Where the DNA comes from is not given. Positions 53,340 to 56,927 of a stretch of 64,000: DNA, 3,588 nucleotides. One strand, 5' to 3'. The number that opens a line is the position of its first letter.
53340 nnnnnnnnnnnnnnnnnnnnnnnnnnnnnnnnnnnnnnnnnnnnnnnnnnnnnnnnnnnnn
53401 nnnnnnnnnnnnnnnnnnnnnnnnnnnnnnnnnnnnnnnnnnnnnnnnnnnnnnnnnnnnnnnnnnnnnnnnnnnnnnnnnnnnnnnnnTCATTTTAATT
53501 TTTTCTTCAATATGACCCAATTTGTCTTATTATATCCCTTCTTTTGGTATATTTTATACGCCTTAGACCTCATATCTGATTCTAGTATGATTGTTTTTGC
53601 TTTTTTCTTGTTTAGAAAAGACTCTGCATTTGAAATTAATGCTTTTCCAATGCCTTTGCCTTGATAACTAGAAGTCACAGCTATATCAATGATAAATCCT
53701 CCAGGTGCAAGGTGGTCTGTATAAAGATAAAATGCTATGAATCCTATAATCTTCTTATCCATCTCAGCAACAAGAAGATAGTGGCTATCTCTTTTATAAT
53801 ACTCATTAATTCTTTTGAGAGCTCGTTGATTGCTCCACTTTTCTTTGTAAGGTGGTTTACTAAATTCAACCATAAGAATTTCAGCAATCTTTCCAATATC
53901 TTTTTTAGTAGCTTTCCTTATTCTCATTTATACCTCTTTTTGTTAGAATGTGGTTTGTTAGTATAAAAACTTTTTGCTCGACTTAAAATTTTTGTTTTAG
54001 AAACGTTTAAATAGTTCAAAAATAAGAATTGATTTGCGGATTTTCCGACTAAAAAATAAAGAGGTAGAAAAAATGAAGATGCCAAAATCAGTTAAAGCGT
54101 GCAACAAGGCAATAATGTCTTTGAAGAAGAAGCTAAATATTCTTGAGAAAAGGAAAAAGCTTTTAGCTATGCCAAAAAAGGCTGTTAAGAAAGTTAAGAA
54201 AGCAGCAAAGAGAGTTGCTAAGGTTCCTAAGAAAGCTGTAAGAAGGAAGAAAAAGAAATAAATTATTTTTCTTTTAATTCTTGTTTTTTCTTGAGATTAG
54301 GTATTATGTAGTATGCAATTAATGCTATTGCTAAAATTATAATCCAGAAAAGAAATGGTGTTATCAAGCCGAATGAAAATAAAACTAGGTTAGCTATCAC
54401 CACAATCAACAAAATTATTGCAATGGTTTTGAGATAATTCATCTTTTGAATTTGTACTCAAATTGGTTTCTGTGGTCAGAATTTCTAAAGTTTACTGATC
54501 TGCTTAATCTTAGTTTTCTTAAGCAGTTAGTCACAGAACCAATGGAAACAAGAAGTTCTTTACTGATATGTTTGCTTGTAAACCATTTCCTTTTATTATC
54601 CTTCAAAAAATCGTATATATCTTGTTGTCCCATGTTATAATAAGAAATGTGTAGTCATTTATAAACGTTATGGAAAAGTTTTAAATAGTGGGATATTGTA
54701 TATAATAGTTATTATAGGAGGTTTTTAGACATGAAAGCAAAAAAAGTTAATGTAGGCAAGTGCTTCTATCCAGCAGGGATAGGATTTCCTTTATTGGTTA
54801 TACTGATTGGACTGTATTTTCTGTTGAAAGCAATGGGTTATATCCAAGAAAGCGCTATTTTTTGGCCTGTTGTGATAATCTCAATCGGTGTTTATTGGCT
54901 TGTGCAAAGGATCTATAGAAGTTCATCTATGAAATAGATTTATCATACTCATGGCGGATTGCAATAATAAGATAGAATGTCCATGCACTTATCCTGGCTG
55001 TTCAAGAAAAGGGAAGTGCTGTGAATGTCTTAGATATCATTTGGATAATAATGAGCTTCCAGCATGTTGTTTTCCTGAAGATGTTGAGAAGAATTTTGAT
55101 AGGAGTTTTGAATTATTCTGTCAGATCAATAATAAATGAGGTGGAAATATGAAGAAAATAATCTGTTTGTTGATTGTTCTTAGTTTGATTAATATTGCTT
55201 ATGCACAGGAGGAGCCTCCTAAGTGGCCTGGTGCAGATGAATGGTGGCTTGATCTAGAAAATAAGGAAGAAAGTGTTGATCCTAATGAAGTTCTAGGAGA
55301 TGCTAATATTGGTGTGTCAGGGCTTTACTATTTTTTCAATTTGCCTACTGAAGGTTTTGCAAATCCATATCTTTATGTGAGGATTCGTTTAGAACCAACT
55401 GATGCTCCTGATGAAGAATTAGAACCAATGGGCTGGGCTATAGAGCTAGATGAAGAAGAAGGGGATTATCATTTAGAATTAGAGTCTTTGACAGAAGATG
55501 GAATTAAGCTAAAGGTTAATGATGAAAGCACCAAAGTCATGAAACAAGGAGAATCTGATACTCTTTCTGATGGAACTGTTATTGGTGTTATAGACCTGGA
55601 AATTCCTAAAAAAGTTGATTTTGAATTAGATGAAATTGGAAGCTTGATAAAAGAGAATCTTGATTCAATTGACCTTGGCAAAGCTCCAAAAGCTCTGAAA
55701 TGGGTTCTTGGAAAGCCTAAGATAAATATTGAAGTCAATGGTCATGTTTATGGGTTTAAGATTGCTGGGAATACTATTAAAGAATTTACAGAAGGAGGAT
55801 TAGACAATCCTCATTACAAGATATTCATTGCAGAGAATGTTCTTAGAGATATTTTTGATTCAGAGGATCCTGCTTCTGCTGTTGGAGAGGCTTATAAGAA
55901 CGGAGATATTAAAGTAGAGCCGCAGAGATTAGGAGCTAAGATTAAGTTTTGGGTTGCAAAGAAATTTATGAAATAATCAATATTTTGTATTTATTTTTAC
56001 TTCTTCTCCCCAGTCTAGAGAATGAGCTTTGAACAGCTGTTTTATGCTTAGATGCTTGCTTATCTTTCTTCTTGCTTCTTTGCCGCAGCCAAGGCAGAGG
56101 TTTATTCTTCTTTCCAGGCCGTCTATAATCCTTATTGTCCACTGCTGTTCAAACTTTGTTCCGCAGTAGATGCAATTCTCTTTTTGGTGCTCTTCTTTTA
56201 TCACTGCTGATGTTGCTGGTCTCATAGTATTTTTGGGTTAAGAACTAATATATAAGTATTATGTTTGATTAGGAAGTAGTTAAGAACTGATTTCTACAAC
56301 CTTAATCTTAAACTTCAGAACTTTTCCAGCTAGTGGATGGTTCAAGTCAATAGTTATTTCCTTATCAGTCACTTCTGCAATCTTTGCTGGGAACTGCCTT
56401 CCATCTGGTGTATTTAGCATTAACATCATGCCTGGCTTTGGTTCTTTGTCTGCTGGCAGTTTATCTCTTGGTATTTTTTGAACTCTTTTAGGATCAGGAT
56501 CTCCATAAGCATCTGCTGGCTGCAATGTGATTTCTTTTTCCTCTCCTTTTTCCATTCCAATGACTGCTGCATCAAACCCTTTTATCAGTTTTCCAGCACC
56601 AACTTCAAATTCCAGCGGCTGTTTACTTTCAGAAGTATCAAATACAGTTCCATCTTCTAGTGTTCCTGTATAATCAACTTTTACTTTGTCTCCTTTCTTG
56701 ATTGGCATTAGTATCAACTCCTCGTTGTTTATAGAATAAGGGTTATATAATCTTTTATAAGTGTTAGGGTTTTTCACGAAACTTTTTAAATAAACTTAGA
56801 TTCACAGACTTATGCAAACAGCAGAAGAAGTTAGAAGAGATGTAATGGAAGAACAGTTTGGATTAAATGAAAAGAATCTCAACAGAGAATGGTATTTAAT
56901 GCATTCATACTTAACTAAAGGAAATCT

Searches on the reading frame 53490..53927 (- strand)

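Call 43: search_protein_families(library=pfam, proteins=[window:53490-53927:-])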
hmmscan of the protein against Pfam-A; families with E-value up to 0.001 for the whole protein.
window:53490-53927:- (145 aa): 5 families
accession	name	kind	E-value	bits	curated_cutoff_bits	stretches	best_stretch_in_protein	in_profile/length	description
PF00583.31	Acetyltransf_1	-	1.6e-16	61.1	20.7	1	22-132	7-116/116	Acetyltransferase (GNAT) family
PF13508.13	Acetyltransf_7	-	9.4e-15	55.2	27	1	48-133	2-83/84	Acetyltransferase (GNAT) domain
PF13673.13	Acetyltransf_10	-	5.3e-14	52.7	23.6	1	29-136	11-111/128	Acetyltransferase (GNAT) domain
PF13527.13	Acetyltransf_9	-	1.3e-07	32.1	25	1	2-133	1-125/127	Acetyltransferase (GNAT) domain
PF13302.13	Acetyltransf_3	-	0.00028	22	25.4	1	2-114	3-118/138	Acetyltransferase (GNAT) domain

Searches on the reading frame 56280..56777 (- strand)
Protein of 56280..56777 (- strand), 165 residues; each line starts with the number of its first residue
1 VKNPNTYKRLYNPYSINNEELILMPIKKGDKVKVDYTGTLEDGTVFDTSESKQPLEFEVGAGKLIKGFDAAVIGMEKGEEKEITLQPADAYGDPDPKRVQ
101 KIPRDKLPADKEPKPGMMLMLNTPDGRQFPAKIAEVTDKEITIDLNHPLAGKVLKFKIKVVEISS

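Call 43: search_protein_families(library=pfam, proteins=[window:56280-56777:-])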
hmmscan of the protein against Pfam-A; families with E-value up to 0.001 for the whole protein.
window:56280-56777:- (165 aa): 1 family
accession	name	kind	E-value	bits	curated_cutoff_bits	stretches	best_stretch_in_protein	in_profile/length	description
PF00254.34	FKBP_C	-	1.7e-23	83.2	21.1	1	26-105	5-84/94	FKBP-type peptidyl-prolyl cis-trans isomerase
